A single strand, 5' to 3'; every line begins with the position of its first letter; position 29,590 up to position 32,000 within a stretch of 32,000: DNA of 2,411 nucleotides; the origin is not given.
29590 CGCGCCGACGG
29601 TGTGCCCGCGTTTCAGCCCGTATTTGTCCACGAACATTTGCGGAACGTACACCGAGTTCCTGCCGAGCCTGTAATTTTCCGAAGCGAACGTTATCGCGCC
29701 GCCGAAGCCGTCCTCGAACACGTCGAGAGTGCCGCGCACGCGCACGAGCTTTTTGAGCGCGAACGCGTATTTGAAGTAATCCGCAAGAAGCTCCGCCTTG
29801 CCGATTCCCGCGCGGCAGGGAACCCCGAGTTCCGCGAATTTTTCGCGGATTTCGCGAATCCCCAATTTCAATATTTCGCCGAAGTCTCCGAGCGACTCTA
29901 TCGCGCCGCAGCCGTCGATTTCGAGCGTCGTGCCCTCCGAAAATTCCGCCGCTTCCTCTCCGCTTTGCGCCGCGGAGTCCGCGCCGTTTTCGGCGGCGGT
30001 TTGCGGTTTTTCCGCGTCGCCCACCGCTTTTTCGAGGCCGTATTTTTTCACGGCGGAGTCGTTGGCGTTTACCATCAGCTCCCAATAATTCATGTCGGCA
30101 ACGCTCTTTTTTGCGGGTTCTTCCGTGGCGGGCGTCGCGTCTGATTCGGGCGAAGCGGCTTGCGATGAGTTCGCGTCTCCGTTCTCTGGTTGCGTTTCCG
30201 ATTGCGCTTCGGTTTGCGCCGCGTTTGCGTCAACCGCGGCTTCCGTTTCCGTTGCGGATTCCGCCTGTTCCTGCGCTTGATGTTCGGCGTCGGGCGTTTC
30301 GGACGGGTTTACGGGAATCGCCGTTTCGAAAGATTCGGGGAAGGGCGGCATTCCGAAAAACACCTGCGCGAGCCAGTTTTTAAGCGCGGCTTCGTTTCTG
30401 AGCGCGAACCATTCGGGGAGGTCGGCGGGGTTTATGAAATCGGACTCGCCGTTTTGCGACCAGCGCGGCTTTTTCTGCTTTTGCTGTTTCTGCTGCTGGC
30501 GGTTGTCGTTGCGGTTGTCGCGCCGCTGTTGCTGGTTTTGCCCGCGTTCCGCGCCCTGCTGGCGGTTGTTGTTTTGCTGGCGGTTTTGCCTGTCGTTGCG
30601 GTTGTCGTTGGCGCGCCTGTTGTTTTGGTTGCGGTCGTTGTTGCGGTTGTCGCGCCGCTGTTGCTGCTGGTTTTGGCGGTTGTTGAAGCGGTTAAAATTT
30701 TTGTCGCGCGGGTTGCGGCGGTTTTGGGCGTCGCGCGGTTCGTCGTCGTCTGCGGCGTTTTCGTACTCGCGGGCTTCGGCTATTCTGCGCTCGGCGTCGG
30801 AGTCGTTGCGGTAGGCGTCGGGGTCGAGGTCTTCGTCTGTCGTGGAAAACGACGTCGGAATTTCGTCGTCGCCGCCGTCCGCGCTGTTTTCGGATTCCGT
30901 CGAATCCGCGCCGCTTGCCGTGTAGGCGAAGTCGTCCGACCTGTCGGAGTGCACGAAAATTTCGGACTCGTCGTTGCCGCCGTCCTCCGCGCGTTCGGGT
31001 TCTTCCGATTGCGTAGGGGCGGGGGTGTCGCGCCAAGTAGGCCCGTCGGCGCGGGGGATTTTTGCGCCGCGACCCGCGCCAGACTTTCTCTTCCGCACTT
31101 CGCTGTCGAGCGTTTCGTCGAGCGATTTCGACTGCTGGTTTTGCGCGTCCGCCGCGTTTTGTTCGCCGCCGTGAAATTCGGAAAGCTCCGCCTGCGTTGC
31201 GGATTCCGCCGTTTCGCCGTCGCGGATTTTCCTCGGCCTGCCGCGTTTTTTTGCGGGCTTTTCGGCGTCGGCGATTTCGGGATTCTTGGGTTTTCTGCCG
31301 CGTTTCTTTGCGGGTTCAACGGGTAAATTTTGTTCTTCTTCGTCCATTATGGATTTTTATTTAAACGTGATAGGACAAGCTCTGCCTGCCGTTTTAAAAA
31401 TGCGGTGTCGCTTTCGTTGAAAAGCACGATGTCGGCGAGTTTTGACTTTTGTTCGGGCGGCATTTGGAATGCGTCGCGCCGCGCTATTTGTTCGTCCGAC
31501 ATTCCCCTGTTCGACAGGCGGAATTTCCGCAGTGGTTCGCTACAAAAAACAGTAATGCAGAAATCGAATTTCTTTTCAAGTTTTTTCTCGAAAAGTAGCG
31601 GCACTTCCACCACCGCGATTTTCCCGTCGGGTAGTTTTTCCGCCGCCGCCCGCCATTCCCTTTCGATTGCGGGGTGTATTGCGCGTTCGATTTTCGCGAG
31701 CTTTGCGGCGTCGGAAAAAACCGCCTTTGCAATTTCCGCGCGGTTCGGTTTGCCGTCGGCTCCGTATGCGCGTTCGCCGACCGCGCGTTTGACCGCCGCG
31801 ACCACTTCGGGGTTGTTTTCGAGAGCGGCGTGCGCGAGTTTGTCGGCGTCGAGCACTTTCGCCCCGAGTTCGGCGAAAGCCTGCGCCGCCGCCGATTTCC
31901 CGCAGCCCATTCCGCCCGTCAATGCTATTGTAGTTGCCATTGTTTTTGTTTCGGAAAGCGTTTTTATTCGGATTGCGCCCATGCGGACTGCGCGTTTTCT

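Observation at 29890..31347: Rho carries an N-terminal extension of about 485 aa with two AT-hook-like motifs and an N/Q/R-rich prion-like tract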

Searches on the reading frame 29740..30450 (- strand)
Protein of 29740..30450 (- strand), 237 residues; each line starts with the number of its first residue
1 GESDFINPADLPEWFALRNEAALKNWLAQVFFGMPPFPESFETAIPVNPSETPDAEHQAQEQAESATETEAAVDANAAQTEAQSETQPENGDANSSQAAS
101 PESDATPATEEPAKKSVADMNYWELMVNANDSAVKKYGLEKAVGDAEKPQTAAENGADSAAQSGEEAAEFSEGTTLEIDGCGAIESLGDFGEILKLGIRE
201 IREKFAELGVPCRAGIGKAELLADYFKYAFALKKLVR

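Call 36: search_protein_families(library=pfam, proteins=[window:29740-30450:-], max_evalue=10)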
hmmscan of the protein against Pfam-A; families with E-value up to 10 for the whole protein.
window:29740-30450:- (237 aa): 2 families
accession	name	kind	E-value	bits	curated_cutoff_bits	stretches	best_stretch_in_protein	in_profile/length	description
PF07133.16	Merozoite_SPAM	-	0.29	11.6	27.5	1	50-133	52-135/176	Merozoite surface protein (SPAM)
PF01080.22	Presenilin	-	1.4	8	34.3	1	64-164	239-321/408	Presenilin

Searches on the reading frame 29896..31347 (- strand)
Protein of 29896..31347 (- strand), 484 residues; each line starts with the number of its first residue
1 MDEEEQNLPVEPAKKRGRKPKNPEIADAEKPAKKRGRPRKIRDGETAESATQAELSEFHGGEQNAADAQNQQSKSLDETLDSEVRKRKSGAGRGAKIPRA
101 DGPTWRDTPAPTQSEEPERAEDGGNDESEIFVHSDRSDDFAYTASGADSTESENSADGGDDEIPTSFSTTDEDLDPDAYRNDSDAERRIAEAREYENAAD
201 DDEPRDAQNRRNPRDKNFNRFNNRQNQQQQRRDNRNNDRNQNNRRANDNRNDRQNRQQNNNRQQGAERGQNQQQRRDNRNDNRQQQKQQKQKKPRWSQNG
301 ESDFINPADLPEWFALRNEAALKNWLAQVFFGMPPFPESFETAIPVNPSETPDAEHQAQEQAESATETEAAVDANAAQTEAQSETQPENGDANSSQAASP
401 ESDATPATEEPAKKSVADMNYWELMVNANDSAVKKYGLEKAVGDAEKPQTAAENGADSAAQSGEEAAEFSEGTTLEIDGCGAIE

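Call 14: find_related_loci(query=A2, collection=genome_contigs, flank=6000)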
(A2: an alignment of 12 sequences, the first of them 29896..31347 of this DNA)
Query A2 (484 aa) in genome_contigs; peptide patterns used: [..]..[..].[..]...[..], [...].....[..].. (x = any residue, [..] = any of these).
600 stretches matched a pattern (row limit reached: there are more); 6 encode a relative of the query (tblastn E <= 1e-3); 6 distinct loci.
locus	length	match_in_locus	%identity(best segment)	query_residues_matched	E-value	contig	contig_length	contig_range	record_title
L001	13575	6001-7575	41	1-483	4e-85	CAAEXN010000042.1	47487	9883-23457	MAG TPA_asm: Opitutales bacterium, isolate HGM23545, WGS project CAAEXN010000000 data, contig: SRS012969_12_k99_85770, w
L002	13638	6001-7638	30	14-483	7e-39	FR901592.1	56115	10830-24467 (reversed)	Coraliomargarita sp. CAG:312 genomic scaffold, scf144, whole genome shotgun sequence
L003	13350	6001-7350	33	1-471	1e-30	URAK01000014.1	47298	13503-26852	uncultured Opitutales bacterium isolate UMGS811 genome assembly, contig: NODE_655_length_47298_cov_9.097073, whole genom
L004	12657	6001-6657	40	135-330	3e-23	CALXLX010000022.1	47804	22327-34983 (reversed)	MAG: uncultured Opitutales bacterium isolate E27__bin309 genome assembly, contig: E27__k127_485321, whole genome shotgun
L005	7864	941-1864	33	1-330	1e-21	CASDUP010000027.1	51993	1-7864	uncultured Verrucomicrobiota bacterium isolate CO.O39.metabat-bins.424 genome assembly, contig: CO.O39.metabat-bins.424.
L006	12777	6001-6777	35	101-330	1e-21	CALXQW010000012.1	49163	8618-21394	MAG: uncultured Opitutales bacterium isolate E27__bin281 genome assembly, contig: E27__k127_3711240, whole genome shotgu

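Call 36: search_protein_families(library=pfam, proteins=[window:29896-31347:-], max_evalue=10)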
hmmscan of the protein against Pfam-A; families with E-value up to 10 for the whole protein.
window:29896-31347:- (484 aa): 1 family
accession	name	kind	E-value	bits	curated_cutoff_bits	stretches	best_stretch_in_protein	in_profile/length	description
PF02178.24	AT_hook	-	5.1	7.7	17.4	1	33-42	2-11/13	AT hook motif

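Call 40: search_protein_representatives(alignment_id=A2)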
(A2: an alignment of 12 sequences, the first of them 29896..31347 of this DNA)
Query: 12 sequences, 494 profile positions. Proteins with E-value up to 0.001 (for the whole library): 366; up to 1e-10: 42; up to 1e-30: 12. The best 150 are listed.
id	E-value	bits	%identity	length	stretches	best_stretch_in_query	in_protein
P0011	1.8e-147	509.0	-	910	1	1-494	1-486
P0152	2.2e-65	238.2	-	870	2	99-484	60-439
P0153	3.1e-62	227.9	-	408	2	119-342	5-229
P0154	5.7e-62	227.0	-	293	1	1-208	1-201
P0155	1.6e-60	222.2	-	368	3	100-246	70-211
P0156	1.0e-59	219.6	-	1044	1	1-467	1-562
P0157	4.1e-55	204.4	-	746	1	261-493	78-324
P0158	1.2e-45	173.1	-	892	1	16-398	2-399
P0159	4.0e-45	171.4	-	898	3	99-410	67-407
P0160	3.9e-43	164.8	-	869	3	116-457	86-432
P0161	2.7e-39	152.2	-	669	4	242-342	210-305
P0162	1.0e-36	143.6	-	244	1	172-344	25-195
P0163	3.1e-30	122.3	-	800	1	9-341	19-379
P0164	2.5e-28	116.0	-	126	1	1-143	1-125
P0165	2.6e-26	109.4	-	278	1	1-146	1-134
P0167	1.2e-21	94.0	-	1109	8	16-65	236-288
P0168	2.4e-21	93.0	-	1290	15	24-70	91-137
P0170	4.4e-20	88.8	-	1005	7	5-56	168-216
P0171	1.9e-18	83.5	-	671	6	6-72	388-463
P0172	1.9e-18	83.4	-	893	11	10-51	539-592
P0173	1.2e-17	80.8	-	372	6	9-53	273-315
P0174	1.4e-16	77.3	-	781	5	7-51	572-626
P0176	7.1e-15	71.6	-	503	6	6-60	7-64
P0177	1.5e-14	70.6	-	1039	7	4-55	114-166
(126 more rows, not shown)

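Call 41: search_protein_families(library=pfam, proteins=[P0167, P0168, P0170, P0171, P0172, P0173, P0174, P0176, P0177, P0156], max_evalue=0.001)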
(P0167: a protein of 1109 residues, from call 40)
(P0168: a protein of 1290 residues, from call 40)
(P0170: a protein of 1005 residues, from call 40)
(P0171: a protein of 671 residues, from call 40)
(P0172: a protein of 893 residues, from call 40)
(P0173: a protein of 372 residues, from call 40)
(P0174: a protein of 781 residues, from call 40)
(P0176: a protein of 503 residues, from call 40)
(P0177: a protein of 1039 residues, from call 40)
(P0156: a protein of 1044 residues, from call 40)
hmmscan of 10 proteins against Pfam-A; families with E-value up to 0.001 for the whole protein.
P0167 (1109 aa): 2 families
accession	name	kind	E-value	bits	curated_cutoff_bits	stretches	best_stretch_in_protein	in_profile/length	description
PF02178.24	AT_hook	-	1.7e-09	36.9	17.4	0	237-248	1-12/13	AT hook motif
PF17208.8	RBR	-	4.7e-05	24.4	24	0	240-271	9-46/57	RNA binding Region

P0168 (1290 aa): 2 families
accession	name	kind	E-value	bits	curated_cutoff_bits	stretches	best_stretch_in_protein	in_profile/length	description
PF19944.4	DUF6406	-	1.4e-05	25.7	26.9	0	158-196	19-57/84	Family of unknown function (DUF6406)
PF02178.24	AT_hook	-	3.3e-05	23.7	17.4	0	932-942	1-11/13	AT hook motif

P0170 (1005 aa): 1 family
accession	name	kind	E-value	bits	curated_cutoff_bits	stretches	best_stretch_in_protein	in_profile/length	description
PF00271.37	Helicase_C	-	6.8e-08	33.2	23.5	1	553-655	1-103/110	Helicase conserved C-terminal domain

P0171 (671 aa): 1 family
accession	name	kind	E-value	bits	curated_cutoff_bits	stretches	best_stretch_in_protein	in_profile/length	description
PF02178.24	AT_hook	-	2.4e-09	36.4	17.4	0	426-437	1-12/13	AT hook motif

P0172 (893 aa): 1 family
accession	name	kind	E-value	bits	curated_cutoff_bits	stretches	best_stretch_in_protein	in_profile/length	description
PF02178.24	AT_hook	-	3.3e-19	66.8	17.4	0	581-591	2-12/13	AT hook motif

P0173 (372 aa): 1 family
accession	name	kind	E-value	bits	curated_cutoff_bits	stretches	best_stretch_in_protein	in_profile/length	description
PF02178.24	AT_hook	-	1.4e-09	37.1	17.4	0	16-24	2-10/13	AT hook motif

P0174 (781 aa): 1 family
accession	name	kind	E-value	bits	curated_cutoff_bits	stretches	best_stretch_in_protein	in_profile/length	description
PF02178.24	AT_hook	-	3.3e-14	51.4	17.4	0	658-669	1-12/13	AT hook motif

P0176 (503 aa): 1 family
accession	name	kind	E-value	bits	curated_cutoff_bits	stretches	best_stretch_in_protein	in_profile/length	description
PF02178.24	AT_hook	-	4.8e-08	32.4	17.4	0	325-335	1-11/13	AT hook motif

P0177 (1039 aa): 2 families
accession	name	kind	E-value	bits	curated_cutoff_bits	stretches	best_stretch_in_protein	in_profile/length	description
PF02178.24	AT_hook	-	2.4e-09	36.4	17.4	0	480-489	1-10/13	AT hook motif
PF00753.33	Lactamase_B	-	0.00027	21.4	22.7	0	683-748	15-71/196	Metallo-beta-lactamase superfamily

P0156 (1044 aa): 2 families
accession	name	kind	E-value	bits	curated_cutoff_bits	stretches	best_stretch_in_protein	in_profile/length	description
PF00006.31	ATP-synt_ab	-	4.8e-25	88.9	29.5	1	785-989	2-211/213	ATP synthase alpha/beta family, nucleotide-binding domain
PF07497.18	Rho_RNA_bind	-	1.2e-05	25.4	27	1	677-750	3-73/73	Rho termination factor, RNA-binding domain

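Call 64: find_encoding_contigs(protein=P0170, flank=4000, max_places=2)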
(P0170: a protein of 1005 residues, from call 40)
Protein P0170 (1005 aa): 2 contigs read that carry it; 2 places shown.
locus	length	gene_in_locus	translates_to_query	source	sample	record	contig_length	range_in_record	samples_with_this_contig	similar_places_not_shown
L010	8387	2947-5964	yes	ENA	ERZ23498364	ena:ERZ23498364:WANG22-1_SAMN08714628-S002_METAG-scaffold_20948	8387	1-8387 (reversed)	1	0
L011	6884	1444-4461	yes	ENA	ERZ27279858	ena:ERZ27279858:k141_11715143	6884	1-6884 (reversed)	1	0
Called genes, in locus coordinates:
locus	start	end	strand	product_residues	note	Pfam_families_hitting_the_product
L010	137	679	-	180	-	-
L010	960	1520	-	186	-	PF02525:Flavodoxin_2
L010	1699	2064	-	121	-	PF01638:HxlR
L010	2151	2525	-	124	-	-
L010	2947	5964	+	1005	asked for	PF00271:Helicase_C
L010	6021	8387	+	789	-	?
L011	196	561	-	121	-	PF01638:HxlR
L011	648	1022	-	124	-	-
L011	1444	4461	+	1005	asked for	PF00271:Helicase_C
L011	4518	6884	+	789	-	?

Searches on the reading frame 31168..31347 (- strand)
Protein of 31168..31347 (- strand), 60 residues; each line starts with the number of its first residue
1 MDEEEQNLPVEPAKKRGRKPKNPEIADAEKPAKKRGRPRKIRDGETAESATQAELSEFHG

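Call 36: search_protein_families(library=pfam, proteins=[window:31168-31347:-], max_evalue=10)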
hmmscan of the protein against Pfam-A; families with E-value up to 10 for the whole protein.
seq(60 aa): 1 family
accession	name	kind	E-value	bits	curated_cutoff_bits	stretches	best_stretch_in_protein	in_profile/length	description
PF02178.24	AT_hook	-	0.058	13.7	17.4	1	33-43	2-12/13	AT hook motif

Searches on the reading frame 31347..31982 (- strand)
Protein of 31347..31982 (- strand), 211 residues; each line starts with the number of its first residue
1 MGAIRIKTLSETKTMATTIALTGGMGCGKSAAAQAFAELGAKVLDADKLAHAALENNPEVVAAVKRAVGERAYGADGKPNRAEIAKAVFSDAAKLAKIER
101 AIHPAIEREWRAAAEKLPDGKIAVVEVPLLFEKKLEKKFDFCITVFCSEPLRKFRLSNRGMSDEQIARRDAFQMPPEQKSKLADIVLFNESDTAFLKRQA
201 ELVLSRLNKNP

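Call 4: search_protein_families(library=pfam, proteins=[window:31347-31982:-], max_evalue=0.01)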
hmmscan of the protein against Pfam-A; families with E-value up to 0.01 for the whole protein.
window:31347-31982:- (211 aa): 2 families
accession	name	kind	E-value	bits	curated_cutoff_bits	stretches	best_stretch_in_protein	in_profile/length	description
PF01121.26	CoaE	-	1.1e-40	139.6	27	1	18-193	2-178/180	Dephospho-CoA kinase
PF13238.12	AAA_18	-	6.5e-06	27.1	29.4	1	19-169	1-121/128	AAA domain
